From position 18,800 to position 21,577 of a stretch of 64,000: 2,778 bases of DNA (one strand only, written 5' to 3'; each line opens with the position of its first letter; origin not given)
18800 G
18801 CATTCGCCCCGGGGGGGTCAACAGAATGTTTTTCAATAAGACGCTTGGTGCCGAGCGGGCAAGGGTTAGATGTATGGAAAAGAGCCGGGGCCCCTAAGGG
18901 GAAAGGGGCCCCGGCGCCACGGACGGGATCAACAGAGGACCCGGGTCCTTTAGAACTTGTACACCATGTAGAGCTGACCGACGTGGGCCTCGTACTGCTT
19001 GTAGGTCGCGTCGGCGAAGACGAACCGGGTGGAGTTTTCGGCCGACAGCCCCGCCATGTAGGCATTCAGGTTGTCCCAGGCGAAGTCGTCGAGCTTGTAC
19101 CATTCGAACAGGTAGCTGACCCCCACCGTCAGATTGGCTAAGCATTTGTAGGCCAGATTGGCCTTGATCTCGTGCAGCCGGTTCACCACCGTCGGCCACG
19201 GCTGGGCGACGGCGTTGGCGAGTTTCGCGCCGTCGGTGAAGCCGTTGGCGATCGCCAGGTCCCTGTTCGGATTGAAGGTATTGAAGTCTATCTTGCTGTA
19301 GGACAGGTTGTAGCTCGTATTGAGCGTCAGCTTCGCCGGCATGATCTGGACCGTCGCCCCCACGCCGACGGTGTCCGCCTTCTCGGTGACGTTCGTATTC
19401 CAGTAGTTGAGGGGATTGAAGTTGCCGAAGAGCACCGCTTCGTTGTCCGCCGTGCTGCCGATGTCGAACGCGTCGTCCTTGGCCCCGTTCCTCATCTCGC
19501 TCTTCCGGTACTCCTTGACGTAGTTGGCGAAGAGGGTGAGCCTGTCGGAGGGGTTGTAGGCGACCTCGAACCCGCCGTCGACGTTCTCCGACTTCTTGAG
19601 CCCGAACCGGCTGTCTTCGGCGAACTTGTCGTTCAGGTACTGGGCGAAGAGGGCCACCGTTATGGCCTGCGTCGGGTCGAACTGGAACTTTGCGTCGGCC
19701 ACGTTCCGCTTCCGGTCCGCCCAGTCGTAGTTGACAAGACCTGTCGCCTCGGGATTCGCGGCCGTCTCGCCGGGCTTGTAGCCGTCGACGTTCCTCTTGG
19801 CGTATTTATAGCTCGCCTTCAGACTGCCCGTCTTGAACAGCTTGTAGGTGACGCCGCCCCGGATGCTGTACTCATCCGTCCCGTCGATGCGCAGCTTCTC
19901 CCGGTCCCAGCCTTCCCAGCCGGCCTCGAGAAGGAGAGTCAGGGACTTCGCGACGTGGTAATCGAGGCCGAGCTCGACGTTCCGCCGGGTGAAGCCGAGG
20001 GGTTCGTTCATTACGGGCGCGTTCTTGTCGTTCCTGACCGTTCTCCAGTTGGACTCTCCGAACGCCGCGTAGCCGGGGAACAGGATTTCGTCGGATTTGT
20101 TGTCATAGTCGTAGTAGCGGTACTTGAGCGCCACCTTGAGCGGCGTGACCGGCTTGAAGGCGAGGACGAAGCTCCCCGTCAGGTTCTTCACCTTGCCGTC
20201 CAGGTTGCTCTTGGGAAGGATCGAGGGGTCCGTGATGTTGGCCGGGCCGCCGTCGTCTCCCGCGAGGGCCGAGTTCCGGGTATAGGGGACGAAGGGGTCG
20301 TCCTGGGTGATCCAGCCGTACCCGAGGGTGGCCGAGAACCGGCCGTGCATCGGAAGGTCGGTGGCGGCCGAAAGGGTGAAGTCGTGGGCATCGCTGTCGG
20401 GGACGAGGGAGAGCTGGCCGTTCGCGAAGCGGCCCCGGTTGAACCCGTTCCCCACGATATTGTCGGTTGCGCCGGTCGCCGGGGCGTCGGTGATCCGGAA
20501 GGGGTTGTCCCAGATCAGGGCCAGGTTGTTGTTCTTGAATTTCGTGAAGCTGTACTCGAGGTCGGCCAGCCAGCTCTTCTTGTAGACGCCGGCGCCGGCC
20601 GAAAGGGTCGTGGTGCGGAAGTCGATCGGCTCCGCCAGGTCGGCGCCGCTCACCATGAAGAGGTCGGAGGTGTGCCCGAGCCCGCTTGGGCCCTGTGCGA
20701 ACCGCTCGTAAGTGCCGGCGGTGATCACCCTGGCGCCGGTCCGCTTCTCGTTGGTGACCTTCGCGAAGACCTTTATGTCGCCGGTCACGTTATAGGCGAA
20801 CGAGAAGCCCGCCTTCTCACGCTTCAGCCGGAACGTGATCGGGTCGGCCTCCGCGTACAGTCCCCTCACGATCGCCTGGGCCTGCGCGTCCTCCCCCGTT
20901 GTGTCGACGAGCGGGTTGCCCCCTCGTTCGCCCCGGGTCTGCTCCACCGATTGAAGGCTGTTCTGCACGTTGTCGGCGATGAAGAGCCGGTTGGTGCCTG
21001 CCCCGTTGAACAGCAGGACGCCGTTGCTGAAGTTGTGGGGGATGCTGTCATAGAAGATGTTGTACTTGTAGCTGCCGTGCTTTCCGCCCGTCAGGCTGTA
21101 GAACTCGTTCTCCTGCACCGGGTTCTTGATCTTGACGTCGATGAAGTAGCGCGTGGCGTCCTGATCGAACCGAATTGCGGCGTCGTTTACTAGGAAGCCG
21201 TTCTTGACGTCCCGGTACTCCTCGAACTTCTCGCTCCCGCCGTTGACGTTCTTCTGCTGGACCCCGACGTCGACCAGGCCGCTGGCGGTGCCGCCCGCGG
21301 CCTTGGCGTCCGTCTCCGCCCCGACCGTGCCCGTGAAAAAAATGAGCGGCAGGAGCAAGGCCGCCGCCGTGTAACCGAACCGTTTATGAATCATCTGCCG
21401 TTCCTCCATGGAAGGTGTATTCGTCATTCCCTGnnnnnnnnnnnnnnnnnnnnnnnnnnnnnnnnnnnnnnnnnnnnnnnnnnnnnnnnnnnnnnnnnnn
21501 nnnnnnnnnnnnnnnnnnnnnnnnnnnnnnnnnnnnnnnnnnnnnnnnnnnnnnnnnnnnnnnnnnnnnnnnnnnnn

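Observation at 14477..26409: Two different outer-membrane porin-cytochrome conduits in tandem (MtrAB/PioAB-type followed by Geobacter Pcc-type) under a PBP-HK-sigma-54 regulator triad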

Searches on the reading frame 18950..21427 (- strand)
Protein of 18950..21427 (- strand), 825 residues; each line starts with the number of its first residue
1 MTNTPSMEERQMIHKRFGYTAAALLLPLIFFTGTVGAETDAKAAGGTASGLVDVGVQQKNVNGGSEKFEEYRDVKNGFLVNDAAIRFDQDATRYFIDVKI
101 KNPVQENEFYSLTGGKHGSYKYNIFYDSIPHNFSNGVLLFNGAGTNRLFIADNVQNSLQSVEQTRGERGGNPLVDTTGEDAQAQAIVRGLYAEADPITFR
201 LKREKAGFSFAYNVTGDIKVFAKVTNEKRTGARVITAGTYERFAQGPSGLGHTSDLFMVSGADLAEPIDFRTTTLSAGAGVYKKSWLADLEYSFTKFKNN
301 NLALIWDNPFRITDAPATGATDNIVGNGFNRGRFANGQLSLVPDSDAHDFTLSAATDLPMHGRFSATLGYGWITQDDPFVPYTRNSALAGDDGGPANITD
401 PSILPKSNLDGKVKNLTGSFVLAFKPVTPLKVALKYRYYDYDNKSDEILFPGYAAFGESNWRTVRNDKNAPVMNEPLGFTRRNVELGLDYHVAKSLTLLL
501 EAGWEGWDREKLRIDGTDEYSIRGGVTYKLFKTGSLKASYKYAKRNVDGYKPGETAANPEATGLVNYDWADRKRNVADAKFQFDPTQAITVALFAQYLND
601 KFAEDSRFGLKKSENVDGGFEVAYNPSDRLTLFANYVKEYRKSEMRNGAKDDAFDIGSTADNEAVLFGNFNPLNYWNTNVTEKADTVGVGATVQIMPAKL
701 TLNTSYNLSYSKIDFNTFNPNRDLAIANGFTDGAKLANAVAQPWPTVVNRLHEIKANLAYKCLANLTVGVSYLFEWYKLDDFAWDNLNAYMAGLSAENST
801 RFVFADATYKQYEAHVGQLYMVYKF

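Call 4: search_protein_families(library=pfam, proteins=[window:18950-21427:-], max_evalue=0.01)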
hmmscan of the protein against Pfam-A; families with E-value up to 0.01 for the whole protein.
window:18950-21427:- (825 aa): 2 families
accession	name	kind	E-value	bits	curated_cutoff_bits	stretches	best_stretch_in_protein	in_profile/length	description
PF11854.14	MtrB_PioB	-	2.1e-132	443.3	23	1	65-825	6-635/635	Putative outer membrane beta-barrel porin, MtrB/PioB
PF10677.15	DUF2490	-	0.007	16.5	29.8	0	489-550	10-60/186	Protein of unknown function (DUF2490)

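Call 5: search_protein_families(library=ncbifam, proteins=[window:18950-21427:-], max_evalue=0.01)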
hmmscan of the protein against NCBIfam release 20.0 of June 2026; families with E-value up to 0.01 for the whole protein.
window:18950-21427:- (825 aa): 3 families
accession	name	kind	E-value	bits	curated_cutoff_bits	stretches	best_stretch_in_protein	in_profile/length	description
TIGR03509.1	OMP_MtrB_PioB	subfamily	6.9e-84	282.6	240.05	1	53-825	4-662/662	MtrB/PioB family decaheme-associated outer membrane protein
NF041027.1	GSU2204_Se_pt_1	equivalog_domain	2.8e-17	62.7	350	1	266-544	196-448/580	GSU2204 family CXXCH-containing (seleno)protein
NF011856.0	PRK15328.1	equivalog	0.004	16.7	208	1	761-813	88-140/160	type III secretion system invasion protein IagB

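Call 42: search_solved_structures(query=window:18950-21394:-, max_evalue=0.01)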
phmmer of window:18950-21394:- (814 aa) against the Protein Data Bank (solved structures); distinct sequences matched with E-value up to 0.01: 1.
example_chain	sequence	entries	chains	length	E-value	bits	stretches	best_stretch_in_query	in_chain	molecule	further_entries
6r2q_B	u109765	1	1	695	5.8e-12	47.9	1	235-634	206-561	Uncharacterized protein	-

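Call 44: find_homologous_proteins(query=window:18950-21394:-, max_evalue=1e-10)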
Query window:18950-21394:- (814 aa): 187 proteins with E <= 1e-10 among 8000 candidates; the best 120 are listed.
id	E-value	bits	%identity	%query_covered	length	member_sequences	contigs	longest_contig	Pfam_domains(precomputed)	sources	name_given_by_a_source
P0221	0.0e+0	1865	100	100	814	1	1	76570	PF11854.15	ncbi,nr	ncbi:MAG: MtrB/PioB family decaheme-associated outer membrane protein [Deltaproteobacteria bacterium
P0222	0.0e+0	1362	73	100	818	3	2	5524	PF11854.15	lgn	-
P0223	0.0e+0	1354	73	100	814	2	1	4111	PF11854.15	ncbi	-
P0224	0.0e+0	1339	72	100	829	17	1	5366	PF11854.15,PF10082.16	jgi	jgi:MtrB/PioB family decaheme-associated outer membrane protein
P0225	0.0e+0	1338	72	100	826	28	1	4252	PF11854.15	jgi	-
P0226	0.0e+0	1338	71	100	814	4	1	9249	PF11854.15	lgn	-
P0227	0.0e+0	1331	71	100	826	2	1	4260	PF11854.15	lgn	-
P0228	0.0e+0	1312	72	98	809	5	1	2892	PF11854.15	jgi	jgi:MtrB/PioB family decaheme-associated outer membrane protein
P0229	0.0e+0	1297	72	95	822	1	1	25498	PF11854.15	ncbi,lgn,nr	ncbi:MAG: MtrB/PioB family decaheme-associated outer membrane protein [Deltaproteobacteria bacterium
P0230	0.0e+0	1280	70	100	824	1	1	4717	PF11854.15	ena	-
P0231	0.0e+0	1262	68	100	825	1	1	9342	PF11854.15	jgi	jgi:MtrB/PioB family decaheme-associated outer membrane protein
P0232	0.0e+0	1235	67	97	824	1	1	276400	PF11854.15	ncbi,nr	ncbi:MAG: MtrB/PioB family outer membrane beta-barrel protein [Deltaproteobacteria bacterium]|nr:Mtr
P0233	0.0e+0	1174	63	100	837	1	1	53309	PF11854.15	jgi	jgi:MtrB/PioB family decaheme-associated outer membrane protein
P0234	0.0e+0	1129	72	83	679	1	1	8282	PF11854.15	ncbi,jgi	jgi:MtrB/PioB family decaheme-associated outer membrane protein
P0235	0.0e+0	1101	59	100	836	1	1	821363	PF11854.15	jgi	jgi:MtrB/PioB family decaheme-associated outer membrane protein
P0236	0.0e+0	1056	59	99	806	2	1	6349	PF11854.15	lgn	-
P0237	0.0e+0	1049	58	100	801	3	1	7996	PF11854.15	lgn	-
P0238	0.0e+0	1037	58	99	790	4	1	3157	PF11854.15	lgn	-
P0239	9.1e-296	1002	56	97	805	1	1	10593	PF11854.15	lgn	-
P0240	2.2e-273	928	54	100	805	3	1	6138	PF11854.15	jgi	jgi:MtrB/PioB family decaheme-associated outer membrane protein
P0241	4.5e-270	917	53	100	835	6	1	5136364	PF11854.15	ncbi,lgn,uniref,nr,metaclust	ncbi:MtrB/PioB family decaheme-associated outer membrane protein [Geotalea uraniireducens]|uniref:Mt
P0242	8.8e-270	916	52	100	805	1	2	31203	PF11854.15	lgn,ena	-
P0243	9.5e-265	899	51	100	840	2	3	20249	PF11854.15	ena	-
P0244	1.5e-264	898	52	99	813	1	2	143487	PF11854.15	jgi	jgi:MtrB/PioB family decaheme-associated outer membrane protein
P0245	1.3e-263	895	51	100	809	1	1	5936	PF11854.15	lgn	-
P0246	1.8e-263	895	50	100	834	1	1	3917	PF11854.15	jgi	jgi:MtrB/PioB family decaheme-associated outer membrane protein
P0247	2.0e-261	888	52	96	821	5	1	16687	PF11854.15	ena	-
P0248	1.1e-259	882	51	100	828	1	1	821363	PF11854.15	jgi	jgi:MtrB/PioB family decaheme-associated outer membrane protein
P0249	2.3e-258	878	52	100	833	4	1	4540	PF11854.15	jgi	jgi:MtrB/PioB family decaheme-associated outer membrane protein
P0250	3.4e-257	874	50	100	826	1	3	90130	PF11854.15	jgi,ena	-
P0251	3.7e-257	874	52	100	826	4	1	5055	PF11854.15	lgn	-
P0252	1.1e-256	872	51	100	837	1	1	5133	PF11854.15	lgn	-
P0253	1.5e-255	869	51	100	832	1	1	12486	PF11854.15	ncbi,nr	ncbi:MAG: MtrB/PioB family decaheme-associated outer membrane protein [Syntrophales bacterium]|nr:Mt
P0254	1.9e-255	868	51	100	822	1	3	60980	PF11854.15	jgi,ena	-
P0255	3.0e-255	868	50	100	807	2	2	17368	PF11854.15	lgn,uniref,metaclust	uniref:TonB-dependent receptor n=1 Tax=Geobacter sp. (strain M21) TaxID=443144 RepID=C6DYX8_GEOSM|me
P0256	4.6e-255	867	51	100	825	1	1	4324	PF11854.15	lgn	-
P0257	4.7e-255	867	51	100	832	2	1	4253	PF11854.15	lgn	-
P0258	5.1e-255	867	50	100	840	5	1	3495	PF11854.15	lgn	-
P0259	3.3e-254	864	51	100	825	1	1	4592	PF11854.15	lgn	-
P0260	8.0e-253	860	50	100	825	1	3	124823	PF11854.15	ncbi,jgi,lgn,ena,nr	ncbi:MAG: hypothetical protein A2076_16655 [Geobacteraceae bacterium GWC2_53_11]|nr:MAG: hypothetica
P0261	2.3e-252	858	50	100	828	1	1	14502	PF11854.15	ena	-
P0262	1.9e-251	855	50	100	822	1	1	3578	PF11854.15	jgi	jgi:hypothetical protein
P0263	6.6e-251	853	49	100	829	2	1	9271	PF11854.15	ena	-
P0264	1.1e-250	853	50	100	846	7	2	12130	PF11854.15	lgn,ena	-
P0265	1.8e-250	852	51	99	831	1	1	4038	PF11854.15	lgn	-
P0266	2.1e-250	851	50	100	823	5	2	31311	PF11854.15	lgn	-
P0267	2.1e-249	848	50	100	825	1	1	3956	PF11854.15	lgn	-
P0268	5.4e-249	847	49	95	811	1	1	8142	PF11854.15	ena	-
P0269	1.6e-248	845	49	100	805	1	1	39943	PF11854.15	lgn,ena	-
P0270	1.7e-248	845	50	100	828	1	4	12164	PF11854.15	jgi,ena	-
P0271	5.5e-248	844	48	99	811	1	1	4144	PF11854.15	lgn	-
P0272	1.7e-247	842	49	95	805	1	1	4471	PF11854.15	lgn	-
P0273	2.0e-247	842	50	100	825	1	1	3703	PF11854.15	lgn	-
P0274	3.2e-247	841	49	100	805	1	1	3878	PF11854.15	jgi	-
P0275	9.3e-247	839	48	95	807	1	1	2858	PF11854.15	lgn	-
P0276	3.3e-246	838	48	99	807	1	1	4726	PF11854.15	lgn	-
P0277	4.6e-246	837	49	100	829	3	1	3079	PF11854.15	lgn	-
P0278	4.9e-246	837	49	100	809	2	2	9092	PF11854.15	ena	-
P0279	1.0e-245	836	47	99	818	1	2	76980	PF11854.15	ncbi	-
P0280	1.1e-245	836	50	100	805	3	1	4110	PF11854.15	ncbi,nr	ncbi:MAG TPA: MtrB/PioB family outer membrane beta-barrel protein [Geobacteraceae bacterium]|nr:MtrB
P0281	6.8e-245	833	48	95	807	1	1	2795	PF11854.15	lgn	-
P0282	1.1e-244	833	49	100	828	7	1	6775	PF11854.15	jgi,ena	-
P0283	3.4e-244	831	48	95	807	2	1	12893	PF11854.15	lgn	-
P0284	4.1e-244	831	48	98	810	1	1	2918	PF11854.15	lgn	-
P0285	7.6e-243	827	49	100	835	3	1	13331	PF11854.15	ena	-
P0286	1.1e-242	826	47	99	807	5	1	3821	PF11854.15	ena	-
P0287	2.5e-242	825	49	100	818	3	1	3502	PF11854.15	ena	-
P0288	1.2e-241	823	50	99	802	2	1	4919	PF11854.15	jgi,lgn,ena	-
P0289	2.3e-240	818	49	100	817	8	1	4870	PF11854.15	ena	-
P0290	5.7e-240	817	47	99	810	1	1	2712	PF11854.15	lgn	-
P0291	1.1e-239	816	47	99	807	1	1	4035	PF11854.15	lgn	-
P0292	2.6e-239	815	48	100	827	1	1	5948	PF11854.15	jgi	jgi:hypothetical protein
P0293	6.8e-239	813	49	97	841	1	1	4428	PF11854.15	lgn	-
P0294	1.8e-238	812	48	100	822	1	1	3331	PF11854.15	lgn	-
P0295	8.9e-238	810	49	99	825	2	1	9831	PF11854.15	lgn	-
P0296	7.9e-237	807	48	100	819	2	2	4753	PF11854.15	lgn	-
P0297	1.2e-236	806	46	100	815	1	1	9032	PF11854.15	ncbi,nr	ncbi:MAG: MtrB/PioB family decaheme-associated outer membrane protein [Elusimicrobia bacterium]|nr:M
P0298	9.4e-236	803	46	99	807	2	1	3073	PF11854.15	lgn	-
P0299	5.6e-235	800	47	100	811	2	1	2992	PF11854.15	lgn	-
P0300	2.3e-234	798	48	100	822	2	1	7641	PF11854.15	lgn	-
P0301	4.3e-234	798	47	99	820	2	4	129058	PF11854.15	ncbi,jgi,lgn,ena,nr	ncbi:MAG TPA: hypothetical protein DCZ75_09000 [Geobacter sp.]|nr:hypothetical protein [Geobacter sp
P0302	2.4e-232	792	47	100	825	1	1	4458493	PF11854.15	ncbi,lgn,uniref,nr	ncbi:Outer membrane protein [Citrifermentans bremense]|uniref:Outer membrane protein n=1 Tax=Citrife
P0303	2.0e-231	789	47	95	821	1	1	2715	PF11854.15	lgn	-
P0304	2.7e-230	785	48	98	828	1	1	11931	PF11854.15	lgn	-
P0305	6.3e-230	784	46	95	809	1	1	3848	PF11854.15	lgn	-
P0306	7.8e-229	780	48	94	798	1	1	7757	PF11854.15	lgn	-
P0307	2.0e-228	779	49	95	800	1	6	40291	PF11854.15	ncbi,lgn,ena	-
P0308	2.4e-228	779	46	97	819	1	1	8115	PF11854.15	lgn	-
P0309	4.4e-228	778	47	95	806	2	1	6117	PF11854.15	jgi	jgi:MtrB/PioB family decaheme-associated outer membrane protein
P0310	1.2e-227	776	48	94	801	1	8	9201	PF11854.15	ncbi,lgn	-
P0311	1.8e-227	776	47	96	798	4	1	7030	PF11854.15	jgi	-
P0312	2.4e-226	772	45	99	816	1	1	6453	PF11854.15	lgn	-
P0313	2.3e-225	769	46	98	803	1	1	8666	PF11854.15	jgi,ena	-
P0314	5.3e-225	767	46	95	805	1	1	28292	PF11854.15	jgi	jgi:MtrB/PioB family decaheme-associated outer membrane protein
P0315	6.0e-225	767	47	96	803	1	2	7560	PF11854.15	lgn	-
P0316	2.3e-224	765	47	96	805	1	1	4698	PF11854.15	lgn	-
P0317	3.8e-224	765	47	96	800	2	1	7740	PF11854.15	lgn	-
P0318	5.4e-224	764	45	100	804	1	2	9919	PF11854.15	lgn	-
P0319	6.1e-223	761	48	94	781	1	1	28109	PF11854.15,PF00593.31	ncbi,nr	ncbi:MAG: MtrB/PioB family decaheme-associated outer membrane protein [Elusimicrobia bacterium]|nr:M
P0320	3.2e-222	758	47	94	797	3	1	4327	PF11854.15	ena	-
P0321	9.4e-222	757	46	98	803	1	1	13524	PF11854.15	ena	-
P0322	5.1e-221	754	47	94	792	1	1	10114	PF11854.15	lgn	-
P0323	5.6e-221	754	46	99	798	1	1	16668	PF11854.15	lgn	-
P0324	6.1e-221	754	46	100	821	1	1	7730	PF11854.15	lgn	-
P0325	2.0e-219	749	44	99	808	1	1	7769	PF11854.15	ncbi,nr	ncbi:MAG: MtrB/PioB family outer membrane beta-barrel protein [Deltaproteobacteria bacterium]|nr:Mtr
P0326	9.3e-219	747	45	95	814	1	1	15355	PF11854.15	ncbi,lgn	-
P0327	5.0e-218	744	46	96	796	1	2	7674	PF11854.15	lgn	-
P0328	6.3e-218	744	45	99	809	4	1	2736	PF11854.15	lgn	-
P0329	1.7e-217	743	44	97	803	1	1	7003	PF11854.15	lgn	-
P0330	1.6e-215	736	46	96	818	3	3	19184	PF11854.15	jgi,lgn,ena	-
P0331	4.7e-215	735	46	94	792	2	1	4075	PF11854.15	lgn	-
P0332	5.6e-215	734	45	96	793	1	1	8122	PF11854.15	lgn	-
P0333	1.6e-214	733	46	97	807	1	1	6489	PF11854.15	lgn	-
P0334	4.9e-213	728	45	94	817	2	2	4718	PF11854.15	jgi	jgi:MtrB/PioB family decaheme-associated outer membrane protein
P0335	1.5e-212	726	45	95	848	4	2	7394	PF11854.15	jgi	jgi:MtrB/PioB family decaheme-associated outer membrane protein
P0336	1.8e-210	719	44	99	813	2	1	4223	PF11854.15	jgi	jgi:MtrB/PioB family decaheme-associated outer membrane protein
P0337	3.4e-210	719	44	98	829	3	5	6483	PF11854.15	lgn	-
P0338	2.2e-209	716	45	95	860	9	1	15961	PF11854.15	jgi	jgi:MtrB/PioB family decaheme-associated outer membrane protein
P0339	6.0e-208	711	47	83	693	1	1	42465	PF11854.15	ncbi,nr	ncbi:MAG: MtrB/PioB family outer membrane beta-barrel protein, partial [Elusimicrobia bacterium]|nr:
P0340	1.8e-206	706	45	95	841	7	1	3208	PF11854.15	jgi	jgi:MtrB/PioB family decaheme-associated outer membrane protein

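Call 45: find_encoding_contigs(protein=P0241, flank=10000, max_places=1)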
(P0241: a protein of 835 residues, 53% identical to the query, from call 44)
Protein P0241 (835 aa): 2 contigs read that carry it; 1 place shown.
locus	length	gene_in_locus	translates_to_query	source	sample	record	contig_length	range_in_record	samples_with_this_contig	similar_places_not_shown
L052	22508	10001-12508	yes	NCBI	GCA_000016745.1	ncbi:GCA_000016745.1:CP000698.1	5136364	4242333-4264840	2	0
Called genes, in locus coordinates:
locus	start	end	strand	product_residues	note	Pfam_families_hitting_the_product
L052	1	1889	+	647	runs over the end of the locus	PF00072:Response_reg, PF00515:TPR_1 (faint), PF07719:TPR_2 (faint), PF13181:TPR_8 (faint)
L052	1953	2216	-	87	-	-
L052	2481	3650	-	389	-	PF00155:Aminotran_1_2, PF01212:Beta_elim_lyase (faint), PF01041:DegT_DnrJ_EryC1, PF01053:Cys_Met_Meta_PP (faint)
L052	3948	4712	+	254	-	PF02673:BacA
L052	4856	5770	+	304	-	PF12974:Phosphonate-bd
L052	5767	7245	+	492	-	PF17203:sCache_3_2, PF00672:HAMP, PF00512:HisKA, PF02518:HATPase_c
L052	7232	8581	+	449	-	PF00072:Response_reg, PF01078:Mg_chelatase (faint), PF00158:Sigma54_activat, PF14532:Sigma54_activ_2, PF07724:AAA_2 (weak), PF07728:AAA_5, PF25601:AAA_lid_14, PF02954:HTH_8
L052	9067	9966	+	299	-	PF14522:Cytochrome_C7 (faint), PF13435:Cytochrome_C554 (faint), PF22113:Mtrc-MtrF_II-IV_dom (faint), PF22678:Cytochrom_c_NrfB-like, PF09699:Paired_CXXCH_1, PF14537:Cytochrom_c3_2 (weak), PF09699:Paired_CXXCH_1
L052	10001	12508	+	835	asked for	PF11854:MtrB_PioB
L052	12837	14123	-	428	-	PF13546:DDE_5, PF01609:DDE_Tnp_1 (weak)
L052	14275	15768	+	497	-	PF00675:Peptidase_M16, PF05193:Peptidase_M16_C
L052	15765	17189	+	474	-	PF00675:Peptidase_M16, PF05193:Peptidase_M16_C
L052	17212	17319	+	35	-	PF21349:RUBY_RBDX (weak)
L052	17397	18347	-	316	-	PF01797:Y1_Tnp, PF08299:Bac_DnaA_C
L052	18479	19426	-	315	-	PF00561:Abhydrolase_1, PF12146:Hydrolase_4 (weak), PF12697:Abhydrolase_6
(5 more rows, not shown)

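Call 46: find_encoding_contigs(protein=P0232, flank=10000, max_places=1)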
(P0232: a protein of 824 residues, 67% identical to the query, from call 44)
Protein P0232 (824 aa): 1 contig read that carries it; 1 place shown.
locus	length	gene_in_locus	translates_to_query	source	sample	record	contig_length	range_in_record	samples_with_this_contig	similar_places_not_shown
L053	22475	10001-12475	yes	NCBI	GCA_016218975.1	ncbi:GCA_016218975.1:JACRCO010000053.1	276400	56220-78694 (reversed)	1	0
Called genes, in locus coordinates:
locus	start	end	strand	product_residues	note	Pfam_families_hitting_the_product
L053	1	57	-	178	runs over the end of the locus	PF00578:AhpC-TSA, PF08534:Redoxin, PF02630:SCO1-SenC (weak), PF00085:Thioredoxin (weak), PF13098:Thioredoxin_2, PF13905:Thioredoxin_8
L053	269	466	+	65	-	PF02915:Rubrerythrin (weak)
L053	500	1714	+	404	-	PF00266:Aminotran_5, PF01212:Beta_elim_lyase (weak)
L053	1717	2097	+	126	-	PF01592:NifU_N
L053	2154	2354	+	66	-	PF02915:Rubrerythrin (weak), PF09537:DUF2383 (weak)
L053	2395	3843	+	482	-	PF01406:tRNA-synt_1e, PF09334:tRNA-synt_1g (faint), PF23493:CysS_C (weak)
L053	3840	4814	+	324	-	PF08100:Dimerisation, PF00891:Methyltransf_2, PF13489:Methyltransf_23, PF05175:MTS, PF13847:Methyltransf_31, PF08241:Methyltransf_11, PF08242:Methyltransf_12, PF13649:Methyltransf_25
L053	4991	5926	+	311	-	PF12974:Phosphonate-bd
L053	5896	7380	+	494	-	PF17203:sCache_3_2 (weak), PF00672:HAMP, PF00512:HisKA, PF02518:HATPase_c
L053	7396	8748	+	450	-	PF00072:Response_reg, PF00158:Sigma54_activat, PF14532:Sigma54_activ_2, PF07728:AAA_5 (weak), PF25601:AAA_lid_14, PF02954:HTH_8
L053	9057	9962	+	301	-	PF14522:Cytochrome_C7 (faint), PF14537:Cytochrom_c3_2 (faint), PF22113:Mtrc-MtrF_II-IV_dom (faint), PF22678:Cytochrom_c_NrfB-like, PF09699:Paired_CXXCH_1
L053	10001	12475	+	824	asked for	PF11854:MtrB_PioB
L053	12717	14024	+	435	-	PF22113:Mtrc-MtrF_II-IV_dom (faint), PF14522:Cytochrome_C7 (faint), PF14537:Cytochrom_c3_2 (faint), PF09699:Paired_CXXCH_1 (faint)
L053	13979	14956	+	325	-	PF12974:Phosphonate-bd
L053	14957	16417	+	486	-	PF00672:HAMP, PF00512:HisKA, PF02518:HATPase_c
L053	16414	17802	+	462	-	PF00072:Response_reg, PF00158:Sigma54_activat, PF14532:Sigma54_activ_2, PF07728:AAA_5 (weak), PF25601:AAA_lid_14, PF02954:HTH_8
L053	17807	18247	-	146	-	PF00072:Response_reg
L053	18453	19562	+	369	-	PF01436:NHL (faint), PF08450:SGL (faint), PF17170:DUF5128 (weak)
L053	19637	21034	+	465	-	PF14537:Cytochrom_c3_2 (faint), PF03150:CCP_MauG (faint), PF09699:Paired_CXXCH_1 (faint), PF14522:Cytochrome_C7 (faint)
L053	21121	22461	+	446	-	PF09699:Paired_CXXCH_1 (faint), PF14522:Cytochrome_C7 (faint), PF14537:Cytochrom_c3_2 (faint)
